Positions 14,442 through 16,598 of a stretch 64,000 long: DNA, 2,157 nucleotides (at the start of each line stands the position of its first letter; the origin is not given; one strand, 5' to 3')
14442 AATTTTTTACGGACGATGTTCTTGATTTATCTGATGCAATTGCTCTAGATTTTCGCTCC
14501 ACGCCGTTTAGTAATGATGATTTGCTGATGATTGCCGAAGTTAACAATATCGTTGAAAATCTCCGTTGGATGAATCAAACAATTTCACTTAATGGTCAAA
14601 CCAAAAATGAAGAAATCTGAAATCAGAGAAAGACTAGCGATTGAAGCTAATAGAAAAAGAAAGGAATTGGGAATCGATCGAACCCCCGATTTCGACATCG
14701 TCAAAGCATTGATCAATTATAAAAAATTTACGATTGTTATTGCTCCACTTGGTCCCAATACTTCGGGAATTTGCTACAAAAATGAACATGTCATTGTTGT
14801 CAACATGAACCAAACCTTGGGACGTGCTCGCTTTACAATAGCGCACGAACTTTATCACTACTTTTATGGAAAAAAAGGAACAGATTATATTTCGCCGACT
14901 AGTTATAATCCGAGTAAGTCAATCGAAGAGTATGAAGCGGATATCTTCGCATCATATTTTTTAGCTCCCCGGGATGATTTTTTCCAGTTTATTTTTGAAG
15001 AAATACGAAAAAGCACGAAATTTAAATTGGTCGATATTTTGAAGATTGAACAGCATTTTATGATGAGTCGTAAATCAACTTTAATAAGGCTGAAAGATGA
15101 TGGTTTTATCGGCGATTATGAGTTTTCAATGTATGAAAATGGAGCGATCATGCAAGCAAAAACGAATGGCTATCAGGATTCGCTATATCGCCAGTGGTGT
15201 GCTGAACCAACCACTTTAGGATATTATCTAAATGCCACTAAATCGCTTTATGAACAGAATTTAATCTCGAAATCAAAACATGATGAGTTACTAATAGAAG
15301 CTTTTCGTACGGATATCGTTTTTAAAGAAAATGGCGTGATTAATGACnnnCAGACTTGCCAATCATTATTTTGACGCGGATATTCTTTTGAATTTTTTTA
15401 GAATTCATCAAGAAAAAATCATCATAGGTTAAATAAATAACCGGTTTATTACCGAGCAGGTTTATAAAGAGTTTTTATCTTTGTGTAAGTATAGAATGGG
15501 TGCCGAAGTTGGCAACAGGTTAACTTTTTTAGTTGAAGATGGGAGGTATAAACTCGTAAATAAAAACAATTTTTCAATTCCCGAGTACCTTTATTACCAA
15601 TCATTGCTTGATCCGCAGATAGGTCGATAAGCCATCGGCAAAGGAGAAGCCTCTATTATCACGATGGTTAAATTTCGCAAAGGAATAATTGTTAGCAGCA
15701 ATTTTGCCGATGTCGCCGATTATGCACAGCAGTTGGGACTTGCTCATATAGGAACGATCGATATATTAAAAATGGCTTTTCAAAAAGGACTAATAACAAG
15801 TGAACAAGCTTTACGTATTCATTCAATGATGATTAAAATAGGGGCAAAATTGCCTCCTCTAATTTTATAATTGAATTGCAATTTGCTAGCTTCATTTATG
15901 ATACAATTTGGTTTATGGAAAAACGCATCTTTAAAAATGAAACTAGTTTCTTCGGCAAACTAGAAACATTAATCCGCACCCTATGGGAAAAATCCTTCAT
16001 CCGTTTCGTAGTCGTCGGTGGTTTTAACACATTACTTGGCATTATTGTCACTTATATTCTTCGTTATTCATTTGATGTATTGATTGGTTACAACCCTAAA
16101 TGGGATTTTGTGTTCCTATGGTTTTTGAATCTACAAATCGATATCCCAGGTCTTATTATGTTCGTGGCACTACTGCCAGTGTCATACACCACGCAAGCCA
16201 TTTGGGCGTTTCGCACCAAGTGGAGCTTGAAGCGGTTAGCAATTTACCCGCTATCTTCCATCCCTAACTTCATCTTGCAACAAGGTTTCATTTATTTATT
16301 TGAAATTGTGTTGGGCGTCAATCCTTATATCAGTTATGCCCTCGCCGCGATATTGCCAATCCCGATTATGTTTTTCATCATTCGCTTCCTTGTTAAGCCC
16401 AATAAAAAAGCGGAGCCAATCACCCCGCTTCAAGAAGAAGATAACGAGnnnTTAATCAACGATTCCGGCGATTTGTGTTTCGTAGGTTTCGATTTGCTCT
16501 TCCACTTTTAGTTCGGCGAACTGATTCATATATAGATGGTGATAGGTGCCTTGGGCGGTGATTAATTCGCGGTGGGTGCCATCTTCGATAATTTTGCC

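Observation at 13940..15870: XRE repressor, ImmA protease and a decayed DUF3368/PIN-like gene: a mobile-element or TA remnant in an AT-rich patch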

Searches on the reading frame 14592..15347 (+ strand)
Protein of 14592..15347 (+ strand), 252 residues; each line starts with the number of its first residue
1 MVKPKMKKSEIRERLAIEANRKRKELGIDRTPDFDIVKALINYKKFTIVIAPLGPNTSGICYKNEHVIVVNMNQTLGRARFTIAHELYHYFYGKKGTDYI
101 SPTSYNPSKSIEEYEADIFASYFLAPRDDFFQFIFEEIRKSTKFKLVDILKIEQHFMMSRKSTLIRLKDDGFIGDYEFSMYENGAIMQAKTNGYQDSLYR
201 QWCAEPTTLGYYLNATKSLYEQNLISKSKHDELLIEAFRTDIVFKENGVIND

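Call 5: search_protein_families(library=pfam, proteins=[window:14592-15347:+], max_evalue=0.1)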
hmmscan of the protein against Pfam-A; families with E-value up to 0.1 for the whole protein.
window:14592-15347:+ (252 aa): 3 families
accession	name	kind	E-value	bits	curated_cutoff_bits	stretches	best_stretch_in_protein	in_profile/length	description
PF06114.19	Peptidase_M78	-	3.2e-16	59.7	22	1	54-168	14-123/123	IrrE N-terminal-like domain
PF13058.12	DUF3920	-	0.0022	18.6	27.3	1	57-125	54-120/126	Protein of unknown function (DUF3920)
PF20573.4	DUF6782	-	0.0022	17.8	27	1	34-89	45-100/241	Putative metallopeptidase family (DUF6782)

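Call 6: search_protein_families(library=ncbifam, proteins=[window:14592-15347:+], max_evalue=0.1)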
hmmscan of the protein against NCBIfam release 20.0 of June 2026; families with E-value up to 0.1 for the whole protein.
window:14592-15347:+ (252 aa): 1 family
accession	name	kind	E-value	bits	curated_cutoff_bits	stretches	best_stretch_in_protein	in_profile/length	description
NF052239.1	antitox_spr1629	equivalog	6e-08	32.2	335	1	63-144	191-269/377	spr1629 family repressor/antitoxin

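Call 7: search_protein_families(library=padloc, proteins=[window:14592-15347:+], max_evalue=1)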
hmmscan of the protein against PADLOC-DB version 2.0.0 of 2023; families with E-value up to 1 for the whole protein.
window:14592-15347:+ (252 aa): 16 families
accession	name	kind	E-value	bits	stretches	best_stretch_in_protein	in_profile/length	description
PDLC04141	capP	-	2.9e-19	67.5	1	19-167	9-150/242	capP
PDLC04776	PDC-M69B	-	1.1e-11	42.9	1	44-234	43-240/272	-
PDLC03947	RmrA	-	1.2e-09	35.5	1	64-179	192-299/383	-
PDLC03949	RmrA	-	2.2e-09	34.7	1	65-195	175-286/363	-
PDLC03945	RmrA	-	3.1e-08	31.2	1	66-162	195-285/394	-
PDLC03954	RmrA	-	3.4e-08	30.8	1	62-172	190-292/380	-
PDLC03950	RmrA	-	8e-08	29.7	1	60-176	177-284/369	-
PDLC03944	RmrA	-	1.2e-07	29.1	1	65-141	184-259/384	-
PDLC03946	RmrA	-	1.2e-06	25.5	1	64-178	175-275/357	-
PDLC03952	RmrA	-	1.8e-06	25.1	1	66-173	207-305/395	-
PDLC03951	RmrA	-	2.3e-06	24.8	1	66-176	192-291/400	-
PDLC03955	RmrA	-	2.5e-05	21.7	1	10-183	142-300/371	-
PDLC03943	RmrA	-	6.2e-05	20.2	1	68-179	180-281/370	-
PDLC03948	RmrA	-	0.00014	18.9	1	63-140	191-266/397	-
PDLC03956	RmrA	-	0.00017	18.7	1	23-228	145-340/399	-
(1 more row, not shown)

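Call 8: search_protein_families(library=phrogs, proteins=[window:14592-15347:+], max_evalue=1)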
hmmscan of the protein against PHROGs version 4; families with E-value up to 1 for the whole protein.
window:14592-15347:+ (252 aa): 6 families
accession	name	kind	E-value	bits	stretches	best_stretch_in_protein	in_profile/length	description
phrog_2439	-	transcription regulation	4.8e-16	59.6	1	19-181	134-291/367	transcriptional regulator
phrog_1914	-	unknown function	1.8e-15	58.3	1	63-140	78-158/222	-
phrog_87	-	other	3.1e-15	57.6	1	4-170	14-170/227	metallo-protease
phrog_1516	-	unknown function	5.2e-12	46.9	1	62-188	70-191/227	-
phrog_19315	-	unknown function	1.2e-07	32.1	1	56-166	67-175/348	-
phrog_20936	-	unknown function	0.17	13.3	1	64-90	27-53/91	-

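Call 15: find_encoding_contigs(protein=window:14592-15347:+, flank=6000, max_places=8)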
Protein window:14592-15347:+ (252 aa): 3 contigs read that carry it; 2 places shown.
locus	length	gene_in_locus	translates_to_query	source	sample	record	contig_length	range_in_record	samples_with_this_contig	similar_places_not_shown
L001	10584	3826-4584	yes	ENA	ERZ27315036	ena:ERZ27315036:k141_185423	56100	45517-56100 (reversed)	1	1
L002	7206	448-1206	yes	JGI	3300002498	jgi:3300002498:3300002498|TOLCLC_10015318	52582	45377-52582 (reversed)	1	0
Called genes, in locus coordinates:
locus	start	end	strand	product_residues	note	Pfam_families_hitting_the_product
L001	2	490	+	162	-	?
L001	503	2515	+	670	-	PF09972:DUF2207, PF20990:DUF2207_C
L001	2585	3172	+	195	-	PF04011:LemA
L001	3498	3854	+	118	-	PF12844:HTH_19, PF01381:HTH_3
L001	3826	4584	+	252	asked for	PF06114:Peptidase_M78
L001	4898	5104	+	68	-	-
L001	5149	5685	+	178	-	PF04138:GtrA_DPMS_TM (weak)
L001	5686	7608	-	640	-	PF00664:ABC_membrane, PF00005:ABC_tran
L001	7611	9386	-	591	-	PF00664:ABC_membrane, PF00005:ABC_tran, PF02463:SMC_N (weak)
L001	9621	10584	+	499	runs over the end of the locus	PF03706:LPG_synthase_TM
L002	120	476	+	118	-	PF12844:HTH_19, PF01381:HTH_3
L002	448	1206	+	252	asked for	PF06114:Peptidase_M78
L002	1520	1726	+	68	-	-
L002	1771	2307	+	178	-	PF04138:GtrA_DPMS_TM (weak)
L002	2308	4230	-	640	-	PF00664:ABC_membrane, PF00005:ABC_tran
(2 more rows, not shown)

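Call 57: search_solved_structures(query=window:14592-15347:+, max_evalue=0.01, show_alignments=3)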
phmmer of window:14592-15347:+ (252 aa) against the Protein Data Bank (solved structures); distinct sequences matched with E-value up to 0.01: 1.
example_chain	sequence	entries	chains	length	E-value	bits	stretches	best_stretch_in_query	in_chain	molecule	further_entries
7t5t_A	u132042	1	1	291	0.00015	24.4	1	74-136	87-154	CapP toxin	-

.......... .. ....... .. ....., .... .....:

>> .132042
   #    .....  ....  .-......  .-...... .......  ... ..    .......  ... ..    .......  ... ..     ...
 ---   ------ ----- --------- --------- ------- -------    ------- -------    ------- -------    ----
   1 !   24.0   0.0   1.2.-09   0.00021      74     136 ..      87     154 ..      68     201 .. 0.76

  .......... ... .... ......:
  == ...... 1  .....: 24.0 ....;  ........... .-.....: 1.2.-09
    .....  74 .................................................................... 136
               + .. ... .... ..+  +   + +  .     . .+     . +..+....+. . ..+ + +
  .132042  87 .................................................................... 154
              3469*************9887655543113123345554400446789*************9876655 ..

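Call 71: find_homologous_proteins(query=window:14592-15347:+, max_evalue=1e-10)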
Query window:14592-15347:+ (252 aa): 36 proteins with E <= 1e-10 among 420 candidates.
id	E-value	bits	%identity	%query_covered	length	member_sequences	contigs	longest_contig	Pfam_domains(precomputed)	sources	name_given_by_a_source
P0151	3.0e-162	556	98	100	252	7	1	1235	PF06114.20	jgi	jgi:Zn-dependent peptidase ImmA (M78 family)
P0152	1.0e-59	220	44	99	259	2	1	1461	PF06114.20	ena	-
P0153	3.3e-41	159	39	93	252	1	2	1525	PF06114.20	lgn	-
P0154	7.5e-41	158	39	91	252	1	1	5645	PF06114.20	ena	-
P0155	1.3e-40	157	39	88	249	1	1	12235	PF06114.20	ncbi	-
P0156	2.3e-40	157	39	93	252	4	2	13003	PF06114.20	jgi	jgi:Zn-dependent peptidase ImmA (M78 family)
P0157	2.4e-40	156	38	91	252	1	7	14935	PF06114.20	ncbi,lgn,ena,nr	ncbi:MAG TPA: ImmA/IrrE family metallo-endopeptidase [Thermoanaerobacterales bacterium]|nr:ImmA/IrrE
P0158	2.4e-40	156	38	91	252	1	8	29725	PF06114.20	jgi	jgi:Zn-dependent peptidase ImmA (M78 family)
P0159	2.7e-40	156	38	91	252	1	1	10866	PF06114.20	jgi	jgi:Zn-dependent peptidase ImmA (M78 family)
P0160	2.9e-40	156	39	91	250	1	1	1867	PF06114.20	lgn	-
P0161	3.2e-40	156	39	93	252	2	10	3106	PF06114.20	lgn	-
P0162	3.3e-40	156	38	91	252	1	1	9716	PF06114.20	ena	-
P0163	9.6e-40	155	37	94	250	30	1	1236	PF06114.20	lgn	-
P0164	3.9e-39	153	39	91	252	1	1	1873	PF06114.20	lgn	-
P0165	5.0e-39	152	38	91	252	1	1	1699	PF06114.20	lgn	-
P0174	8.5e-38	148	38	91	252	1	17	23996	PF06114.20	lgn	-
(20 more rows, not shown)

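Call 74: find_encoding_contigs(protein=P0152, flank=3000, max_places=3)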
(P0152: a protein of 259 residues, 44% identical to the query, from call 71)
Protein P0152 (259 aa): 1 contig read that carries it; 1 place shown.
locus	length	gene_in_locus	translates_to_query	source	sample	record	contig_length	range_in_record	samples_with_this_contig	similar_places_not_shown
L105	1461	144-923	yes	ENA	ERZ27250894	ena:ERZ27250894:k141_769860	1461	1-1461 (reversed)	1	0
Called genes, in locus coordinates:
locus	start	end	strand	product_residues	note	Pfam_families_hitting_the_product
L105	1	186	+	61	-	?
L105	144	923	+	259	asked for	PF06114:Peptidase_M78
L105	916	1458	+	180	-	PF11848:DUF3368 (weak)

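Call 77: predict_structure(alignment_id=A5)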
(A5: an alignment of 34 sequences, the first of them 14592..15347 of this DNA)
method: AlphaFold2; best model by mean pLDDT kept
length: 252 residues; sequences in the alignment: 34
mean_pLDDT: 72.2   pTM: 0.68
mean pLDDT of the five models: 72.2, 68.0, 67.4, 65.5, 61.3
residues with pLDDT >= 90: 23; 70-90: 133; 50-70: 63; < 50: 33
segments of 3 or more residues with pLDDT < 50: 1-4, 96-99, 101-108, 202-204, 244-252
pLDDT, mean of each block of 10 residues (from residue 1): 60 87 75 68 70 54 60 66 82 60 44 84 89 84 84 86 88 90 80 75 52 79 86 66 43 34
secondary structure, 60 per line:
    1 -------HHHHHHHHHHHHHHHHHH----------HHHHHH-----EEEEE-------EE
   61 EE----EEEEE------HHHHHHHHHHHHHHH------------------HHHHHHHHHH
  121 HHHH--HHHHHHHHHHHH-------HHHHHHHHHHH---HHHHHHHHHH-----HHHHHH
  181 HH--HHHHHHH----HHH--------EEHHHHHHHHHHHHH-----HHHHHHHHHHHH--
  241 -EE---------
elements in order: H8-25 H36-41 E47-51 E59-62 E67-71 H78-92 H111-124 H127-138 H146-156 H160-169 H175-182 H185-191 H209-221 H227-238

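Call 79: fold_search(model_id=the predicted structure, library=pdb)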
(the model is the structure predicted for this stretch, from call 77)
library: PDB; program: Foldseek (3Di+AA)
matches with E <= 10: 131; with E <= 0.001: 3
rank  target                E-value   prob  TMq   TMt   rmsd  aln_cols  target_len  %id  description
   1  7t5t                  2.3e-05  1.00  0.43  0.39   5.7       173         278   22  Structure of Thauera sp. K11 CapP (released 2022-09-14)
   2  8sln_A                6.2e-04  1.00  0.42  0.44   5.1       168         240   21  Crystal structure of Deinococcus geothermalis PprI complexed with ssDNA (released 2024-03-13)
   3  3dte                  9.5e-04  1.00  0.43  0.44   5.9       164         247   18  Crystal structure of the IRRE protein, a central regulator of DNA damage repair in deinococcaceae (released 2009-02-10)
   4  3dti                  1.1e-03  1.00  0.43  0.45   6.0       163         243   18  Crystal structure of the IRRE protein, a central regulator of DNA damage repair in deinococcaceae (released 2009-02-10)
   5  8slm                  1.1e-02  1.00  0.43  0.44   5.2       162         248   17  Crystal structure of Deinococcus geothermalis PprI (released 2024-03-13)
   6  6cyj_A                2.1e-02  1.00  0.43  0.34   6.3       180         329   18  Mycobacterium tuberculosis transcriptional regulator (released 2019-04-17)
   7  6cyy_A                3.0e-02  1.00  0.44  0.35   5.8       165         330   19  Mycobacterium tuberculosis transcriptional regulator (released 2019-04-17)
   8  6d2s                  7.2e-02  1.00  0.44  0.40   6.1       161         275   19  Mycobacterium tuberculosis transcriptional regulator (released 2019-04-17)
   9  3u3w_A                1.8e+00  0.08  0.15  0.14  18.4       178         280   12  Crystal Structure of Bacillus thuringiensis PlcR in complex with the peptide PapR7 and DNA (released 2013-01-09)
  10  5hyn_H                2.2e+00  0.08  0.11  0.23  19.0       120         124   12  Structure of Human Polycomb Repressive Complex 2 (PRC2) with oncogenic histone H3K27M peptide (released 2016-05-11)
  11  9h3g_AK               2.3e+00  0.13  0.12  0.17  17.8       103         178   19  Structure of the Arabidopsis thaliana 80S ribosome in complex with P- and E-site tRNAs and mRNA (released 2026-02-04)
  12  1zmb_A                2.4e+00  0.10  0.14  0.12  14.4       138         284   12  Crystal Structure of the Putative Acetylxylan Esterase from Clostridium acetobutylicum, Northeast Structural Genomics  (released 2005-05-17)
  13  7vxm_C                2.4e+00  0.06  0.23  0.12  15.1       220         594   12  SARS-CoV-2 spike protein in complex with ACE2, Beta variant, C3 state (released 2022-01-12)
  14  1ffk_M                2.7e+00  0.14  0.12  0.21  17.2       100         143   13  CRYSTAL STRUCTURE OF THE LARGE RIBOSOMAL SUBUNIT FROM HALOARCULA MARISMORTUI AT 2.4 ANGSTROM RESOLUTION (released 2000-08-14)
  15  5t2a_R                2.9e+00  0.08  0.12  0.16  18.6       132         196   14  CryoEM structure of the Leishmania donovani 80S ribosome at 2.9 Angstrom resolution (released 2017-01-25)
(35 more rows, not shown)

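Call 91: find_encoding_contigs(protein=P0174, flank=2500, max_places=10)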
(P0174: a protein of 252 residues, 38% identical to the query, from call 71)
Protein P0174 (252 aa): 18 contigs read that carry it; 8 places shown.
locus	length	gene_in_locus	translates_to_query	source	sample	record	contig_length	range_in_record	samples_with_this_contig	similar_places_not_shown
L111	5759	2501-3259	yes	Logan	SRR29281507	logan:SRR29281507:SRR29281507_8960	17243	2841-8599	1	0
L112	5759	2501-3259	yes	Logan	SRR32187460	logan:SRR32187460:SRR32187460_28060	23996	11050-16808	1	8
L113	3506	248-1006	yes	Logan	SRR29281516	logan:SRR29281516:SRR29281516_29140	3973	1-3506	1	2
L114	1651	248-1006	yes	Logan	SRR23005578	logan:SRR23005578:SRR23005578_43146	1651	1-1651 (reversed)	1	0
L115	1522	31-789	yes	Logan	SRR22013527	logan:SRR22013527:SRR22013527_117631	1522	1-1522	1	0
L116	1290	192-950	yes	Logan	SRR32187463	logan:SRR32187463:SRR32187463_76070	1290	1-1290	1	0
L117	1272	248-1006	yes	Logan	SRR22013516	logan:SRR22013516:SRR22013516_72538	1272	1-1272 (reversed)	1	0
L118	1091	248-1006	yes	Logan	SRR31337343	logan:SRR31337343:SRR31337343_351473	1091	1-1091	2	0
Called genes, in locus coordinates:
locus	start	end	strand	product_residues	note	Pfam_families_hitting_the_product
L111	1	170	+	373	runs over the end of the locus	PF02608:Bmp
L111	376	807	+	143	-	PF00111:Fer2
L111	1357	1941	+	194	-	-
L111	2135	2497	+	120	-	PF13560:HTH_31, PF01381:HTH_3, PF12844:HTH_19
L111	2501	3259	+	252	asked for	PF06114:Peptidase_M78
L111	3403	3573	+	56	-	-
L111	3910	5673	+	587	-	PF00916:Sulfate_transp, PF01740:STAS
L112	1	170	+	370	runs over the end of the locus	PF02608:Bmp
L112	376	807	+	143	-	PF00111:Fer2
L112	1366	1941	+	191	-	-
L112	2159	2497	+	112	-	PF13560:HTH_31, PF01381:HTH_3, PF12844:HTH_19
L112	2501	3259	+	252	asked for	PF06114:Peptidase_M78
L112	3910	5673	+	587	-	PF00916:Sulfate_transp, PF01740:STAS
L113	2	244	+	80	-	?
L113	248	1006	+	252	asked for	PF06114:Peptidase_M78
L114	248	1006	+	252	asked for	PF06114:Peptidase_M78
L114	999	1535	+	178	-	PF11848:DUF3368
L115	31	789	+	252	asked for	PF06114:Peptidase_M78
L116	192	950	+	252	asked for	PF06114:Peptidase_M78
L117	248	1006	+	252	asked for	PF06114:Peptidase_M78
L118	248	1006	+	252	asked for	PF06114:Peptidase_M78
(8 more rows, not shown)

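Call 92: find_encoding_contigs(protein=P0158, flank=2500, max_places=10)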
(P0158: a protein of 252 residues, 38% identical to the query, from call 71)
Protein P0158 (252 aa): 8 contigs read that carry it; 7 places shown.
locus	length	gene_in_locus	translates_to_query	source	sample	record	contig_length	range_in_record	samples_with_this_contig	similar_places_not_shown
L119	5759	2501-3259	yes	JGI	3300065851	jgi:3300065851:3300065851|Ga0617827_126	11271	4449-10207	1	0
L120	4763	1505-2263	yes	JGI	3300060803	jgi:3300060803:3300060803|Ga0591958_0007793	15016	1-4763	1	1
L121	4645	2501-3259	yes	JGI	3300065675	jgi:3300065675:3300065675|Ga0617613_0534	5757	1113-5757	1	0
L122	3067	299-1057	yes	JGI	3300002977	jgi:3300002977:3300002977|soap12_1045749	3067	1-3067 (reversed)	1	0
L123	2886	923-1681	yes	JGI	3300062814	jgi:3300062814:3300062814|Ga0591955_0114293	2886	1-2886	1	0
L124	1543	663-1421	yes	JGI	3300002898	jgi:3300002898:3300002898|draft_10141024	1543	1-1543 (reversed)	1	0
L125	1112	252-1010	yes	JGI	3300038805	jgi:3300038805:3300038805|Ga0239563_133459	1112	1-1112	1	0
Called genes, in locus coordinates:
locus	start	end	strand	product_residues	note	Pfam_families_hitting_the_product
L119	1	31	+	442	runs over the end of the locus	PF13205:Big_5, PF03734:YkuD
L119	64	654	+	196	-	PF07670:Gate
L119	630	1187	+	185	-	PF07670:Gate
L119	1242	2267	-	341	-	PF00155:Aminotran_1_2, PF01212:Beta_elim_lyase, PF01041:DegT_DnrJ_EryC1 (weak), PF01053:Cys_Met_Meta_PP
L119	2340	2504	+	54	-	-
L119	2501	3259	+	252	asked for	PF06114:Peptidase_M78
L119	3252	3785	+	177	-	PF11848:DUF3368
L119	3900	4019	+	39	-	-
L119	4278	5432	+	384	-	PF07833:Cu_amine_oxidN1 (faint), PF20316:DUF6612 (weak)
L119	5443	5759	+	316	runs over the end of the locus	PF00872:Transposase_mut, PF10551:MULE (weak)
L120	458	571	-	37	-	-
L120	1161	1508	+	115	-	PF12844:HTH_19, PF13560:HTH_31, PF01381:HTH_3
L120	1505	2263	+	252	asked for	PF06114:Peptidase_M78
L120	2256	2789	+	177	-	PF11848:DUF3368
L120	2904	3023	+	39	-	-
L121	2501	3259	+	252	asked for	PF06114:Peptidase_M78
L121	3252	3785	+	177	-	PF11848:DUF3368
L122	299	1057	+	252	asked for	PF06114:Peptidase_M78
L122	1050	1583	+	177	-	PF11848:DUF3368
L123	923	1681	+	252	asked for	PF06114:Peptidase_M78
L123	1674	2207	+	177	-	PF11848:DUF3368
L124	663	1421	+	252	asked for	PF06114:Peptidase_M78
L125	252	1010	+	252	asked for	PF06114:Peptidase_M78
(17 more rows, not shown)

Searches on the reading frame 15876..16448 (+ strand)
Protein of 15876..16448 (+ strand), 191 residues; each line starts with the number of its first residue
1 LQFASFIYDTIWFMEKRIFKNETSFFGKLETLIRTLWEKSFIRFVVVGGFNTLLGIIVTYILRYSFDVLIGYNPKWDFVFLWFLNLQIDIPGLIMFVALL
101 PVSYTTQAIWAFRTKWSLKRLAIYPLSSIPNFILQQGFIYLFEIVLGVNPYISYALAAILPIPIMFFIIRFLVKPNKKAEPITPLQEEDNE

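Call 5: search_protein_families(library=pfam, proteins=[window:15876-16448:+], max_evalue=0.1)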
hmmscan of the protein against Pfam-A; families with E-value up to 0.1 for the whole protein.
window:15876-16448:+ (191 aa): 1 family
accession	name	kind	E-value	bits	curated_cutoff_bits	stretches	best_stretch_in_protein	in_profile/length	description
PF04138.20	GtrA_DPMS_TM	-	1.8e-06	28.6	26.1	1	43-173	1-116/117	GtrA/DPMS, transmembrane domain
